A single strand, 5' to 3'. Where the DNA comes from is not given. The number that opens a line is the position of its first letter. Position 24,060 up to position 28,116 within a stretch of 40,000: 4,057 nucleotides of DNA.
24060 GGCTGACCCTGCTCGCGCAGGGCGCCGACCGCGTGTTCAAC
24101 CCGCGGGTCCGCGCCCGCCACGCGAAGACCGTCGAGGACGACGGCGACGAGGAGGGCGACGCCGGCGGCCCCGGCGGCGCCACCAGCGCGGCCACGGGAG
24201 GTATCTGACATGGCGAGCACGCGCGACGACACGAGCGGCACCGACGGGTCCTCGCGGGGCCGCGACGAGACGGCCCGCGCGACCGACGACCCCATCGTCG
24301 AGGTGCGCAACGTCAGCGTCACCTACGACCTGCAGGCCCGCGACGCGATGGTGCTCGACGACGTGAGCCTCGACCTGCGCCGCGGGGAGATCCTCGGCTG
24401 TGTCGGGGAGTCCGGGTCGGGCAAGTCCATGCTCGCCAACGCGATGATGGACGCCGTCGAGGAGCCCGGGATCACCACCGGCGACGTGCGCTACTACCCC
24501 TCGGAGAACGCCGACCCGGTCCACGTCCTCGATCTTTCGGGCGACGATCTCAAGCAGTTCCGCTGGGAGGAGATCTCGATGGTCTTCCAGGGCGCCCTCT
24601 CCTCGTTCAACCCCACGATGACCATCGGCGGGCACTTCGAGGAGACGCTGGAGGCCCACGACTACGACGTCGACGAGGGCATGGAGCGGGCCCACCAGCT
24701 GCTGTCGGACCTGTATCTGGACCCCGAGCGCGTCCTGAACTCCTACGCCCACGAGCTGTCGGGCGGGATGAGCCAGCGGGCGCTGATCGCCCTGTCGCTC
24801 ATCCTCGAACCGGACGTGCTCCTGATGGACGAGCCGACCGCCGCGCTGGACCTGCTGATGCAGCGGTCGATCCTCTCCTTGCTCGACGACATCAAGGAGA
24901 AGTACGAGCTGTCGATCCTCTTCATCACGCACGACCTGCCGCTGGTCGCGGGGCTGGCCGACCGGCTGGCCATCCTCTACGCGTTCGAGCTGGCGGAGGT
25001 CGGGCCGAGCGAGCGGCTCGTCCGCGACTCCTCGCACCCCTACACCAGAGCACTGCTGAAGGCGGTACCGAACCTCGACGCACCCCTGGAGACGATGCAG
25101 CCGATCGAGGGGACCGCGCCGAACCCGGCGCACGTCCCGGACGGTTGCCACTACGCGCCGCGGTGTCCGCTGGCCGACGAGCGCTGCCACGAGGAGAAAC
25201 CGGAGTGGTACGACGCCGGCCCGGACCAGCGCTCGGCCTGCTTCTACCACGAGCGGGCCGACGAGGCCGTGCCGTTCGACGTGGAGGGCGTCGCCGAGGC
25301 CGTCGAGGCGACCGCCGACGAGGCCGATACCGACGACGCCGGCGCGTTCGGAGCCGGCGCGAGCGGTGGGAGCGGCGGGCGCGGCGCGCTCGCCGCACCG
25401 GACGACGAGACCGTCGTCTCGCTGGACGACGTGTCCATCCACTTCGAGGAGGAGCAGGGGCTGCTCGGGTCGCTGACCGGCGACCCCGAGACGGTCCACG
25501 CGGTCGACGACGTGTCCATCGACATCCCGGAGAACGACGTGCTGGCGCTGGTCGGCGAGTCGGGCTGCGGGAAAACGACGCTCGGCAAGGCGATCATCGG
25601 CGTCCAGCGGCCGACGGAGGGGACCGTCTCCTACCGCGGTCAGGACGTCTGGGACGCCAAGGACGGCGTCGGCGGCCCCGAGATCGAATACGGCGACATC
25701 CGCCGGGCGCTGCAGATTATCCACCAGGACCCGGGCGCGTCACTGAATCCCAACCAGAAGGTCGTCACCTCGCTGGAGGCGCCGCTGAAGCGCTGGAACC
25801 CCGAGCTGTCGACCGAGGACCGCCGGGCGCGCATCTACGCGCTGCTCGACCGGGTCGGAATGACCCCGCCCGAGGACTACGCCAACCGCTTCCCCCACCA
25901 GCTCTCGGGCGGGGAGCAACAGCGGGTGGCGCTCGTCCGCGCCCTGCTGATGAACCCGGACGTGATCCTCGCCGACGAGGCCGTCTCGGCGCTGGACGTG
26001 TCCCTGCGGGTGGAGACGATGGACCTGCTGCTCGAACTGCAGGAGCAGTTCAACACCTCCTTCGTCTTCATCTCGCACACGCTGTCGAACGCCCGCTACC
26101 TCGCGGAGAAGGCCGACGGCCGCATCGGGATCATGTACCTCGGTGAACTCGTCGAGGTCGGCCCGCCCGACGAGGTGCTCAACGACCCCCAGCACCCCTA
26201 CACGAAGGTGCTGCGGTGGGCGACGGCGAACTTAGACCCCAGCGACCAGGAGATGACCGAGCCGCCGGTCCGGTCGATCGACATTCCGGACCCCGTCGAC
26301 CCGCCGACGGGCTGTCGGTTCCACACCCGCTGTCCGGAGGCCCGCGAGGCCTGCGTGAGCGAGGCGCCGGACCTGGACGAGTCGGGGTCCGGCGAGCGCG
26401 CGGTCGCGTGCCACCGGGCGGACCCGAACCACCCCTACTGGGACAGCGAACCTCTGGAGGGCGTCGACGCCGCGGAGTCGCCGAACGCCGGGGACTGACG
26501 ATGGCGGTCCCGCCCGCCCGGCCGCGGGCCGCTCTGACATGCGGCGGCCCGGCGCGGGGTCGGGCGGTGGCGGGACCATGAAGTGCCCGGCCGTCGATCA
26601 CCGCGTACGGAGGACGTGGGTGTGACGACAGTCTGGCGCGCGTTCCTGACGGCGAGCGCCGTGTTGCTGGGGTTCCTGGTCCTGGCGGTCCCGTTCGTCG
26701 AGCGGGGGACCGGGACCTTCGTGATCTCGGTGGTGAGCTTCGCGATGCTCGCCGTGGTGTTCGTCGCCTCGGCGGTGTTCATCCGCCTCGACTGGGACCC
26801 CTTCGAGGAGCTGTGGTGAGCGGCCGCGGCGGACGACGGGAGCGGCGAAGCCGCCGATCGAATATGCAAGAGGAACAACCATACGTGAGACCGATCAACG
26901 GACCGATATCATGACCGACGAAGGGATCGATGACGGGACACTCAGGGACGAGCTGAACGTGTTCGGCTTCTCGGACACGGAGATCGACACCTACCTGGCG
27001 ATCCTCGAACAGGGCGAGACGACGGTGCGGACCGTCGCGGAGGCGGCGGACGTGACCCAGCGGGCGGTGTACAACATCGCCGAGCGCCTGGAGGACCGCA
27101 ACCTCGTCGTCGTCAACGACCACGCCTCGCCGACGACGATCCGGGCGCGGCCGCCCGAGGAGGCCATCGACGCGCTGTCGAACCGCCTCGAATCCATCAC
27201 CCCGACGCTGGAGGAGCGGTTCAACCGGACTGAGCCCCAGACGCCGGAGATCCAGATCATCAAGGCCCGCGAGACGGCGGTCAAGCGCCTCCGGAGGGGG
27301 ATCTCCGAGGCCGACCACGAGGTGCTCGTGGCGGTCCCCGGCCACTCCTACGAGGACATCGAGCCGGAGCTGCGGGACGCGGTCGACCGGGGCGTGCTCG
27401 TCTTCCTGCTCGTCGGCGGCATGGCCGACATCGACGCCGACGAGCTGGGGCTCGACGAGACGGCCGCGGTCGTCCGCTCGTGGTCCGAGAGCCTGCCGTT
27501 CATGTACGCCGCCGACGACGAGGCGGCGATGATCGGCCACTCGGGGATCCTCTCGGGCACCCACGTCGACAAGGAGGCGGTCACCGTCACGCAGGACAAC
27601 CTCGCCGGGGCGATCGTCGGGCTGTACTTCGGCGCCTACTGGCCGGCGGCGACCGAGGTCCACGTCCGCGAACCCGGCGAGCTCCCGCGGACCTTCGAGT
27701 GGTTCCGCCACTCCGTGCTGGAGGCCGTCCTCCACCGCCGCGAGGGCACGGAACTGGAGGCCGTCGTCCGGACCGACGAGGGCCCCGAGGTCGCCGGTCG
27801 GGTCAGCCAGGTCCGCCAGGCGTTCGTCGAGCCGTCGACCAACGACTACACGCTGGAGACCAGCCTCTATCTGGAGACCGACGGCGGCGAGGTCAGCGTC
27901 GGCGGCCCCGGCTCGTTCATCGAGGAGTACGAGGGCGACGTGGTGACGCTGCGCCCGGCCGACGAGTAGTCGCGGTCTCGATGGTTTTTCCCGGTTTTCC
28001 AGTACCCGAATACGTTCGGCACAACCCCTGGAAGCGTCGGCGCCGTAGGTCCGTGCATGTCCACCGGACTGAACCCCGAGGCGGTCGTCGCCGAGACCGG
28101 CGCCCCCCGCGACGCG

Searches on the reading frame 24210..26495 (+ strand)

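Call 77: search_protein_families(library=pfam, proteins=[window:24210-26495:+], max_evalue=0.00001)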
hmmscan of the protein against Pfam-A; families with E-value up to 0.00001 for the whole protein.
window:24210-26495:+ (762 aa): 7 families
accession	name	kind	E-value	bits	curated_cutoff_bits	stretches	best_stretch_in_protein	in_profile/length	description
PF00005.33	ABC_tran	-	9.9e-56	188.6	25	2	433-592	2-136/137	ABC transporter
PF08352.17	oligo_HPY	-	1.2e-35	122.1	27.1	2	263-326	2-65/65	Oligopeptide/dipeptide transporter, C-terminal region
PF13304.12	AAA_21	-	1.5e-08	35.5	27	1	179-245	234-301/304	AAA domain, putative AbiEii toxin, Type IV TA system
PF13401.12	AAA_22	-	1.3e-06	29.1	27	0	60-123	6-55/130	AAA domain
PF13191.12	AAA_16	-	3.4e-06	28.1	32.6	0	58-89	21-54/167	AAA ATPase domain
PF13555.12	AAA_29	-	4e-06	26.9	27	0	432-466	12-46/61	P-loop containing region of AAA domain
PF02463.25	SMC_N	-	7.5e-06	26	40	0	442-624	24-198/220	RecF/RecN/SMC N terminal domain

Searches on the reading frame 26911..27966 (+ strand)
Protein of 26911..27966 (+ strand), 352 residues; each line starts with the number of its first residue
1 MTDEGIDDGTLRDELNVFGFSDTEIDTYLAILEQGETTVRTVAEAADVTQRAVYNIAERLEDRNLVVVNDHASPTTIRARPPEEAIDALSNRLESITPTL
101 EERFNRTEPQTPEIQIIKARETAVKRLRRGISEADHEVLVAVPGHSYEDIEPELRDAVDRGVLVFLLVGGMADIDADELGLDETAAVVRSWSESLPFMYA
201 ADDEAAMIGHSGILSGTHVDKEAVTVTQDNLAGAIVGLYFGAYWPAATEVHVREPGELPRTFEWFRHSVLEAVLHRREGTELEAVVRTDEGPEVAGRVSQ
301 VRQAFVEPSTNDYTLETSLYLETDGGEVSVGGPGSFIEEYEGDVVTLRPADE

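Call 77: search_protein_families(library=pfam, proteins=[window:26911-27966:+], max_evalue=0.00001)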
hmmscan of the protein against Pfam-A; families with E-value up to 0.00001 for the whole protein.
window:26911-27966:+ (352 aa): 2 families
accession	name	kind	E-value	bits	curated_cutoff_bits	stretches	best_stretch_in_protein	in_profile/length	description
PF11495.14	Regulator_TrmB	-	5.5e-44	150.6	22.2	1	114-348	2-231/233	Archaeal transcriptional regulator TrmB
PF01978.25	TrmB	-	2.2e-14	53.5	25.6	1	15-83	1-68/68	Sugar-specific transcriptional regulator TrmB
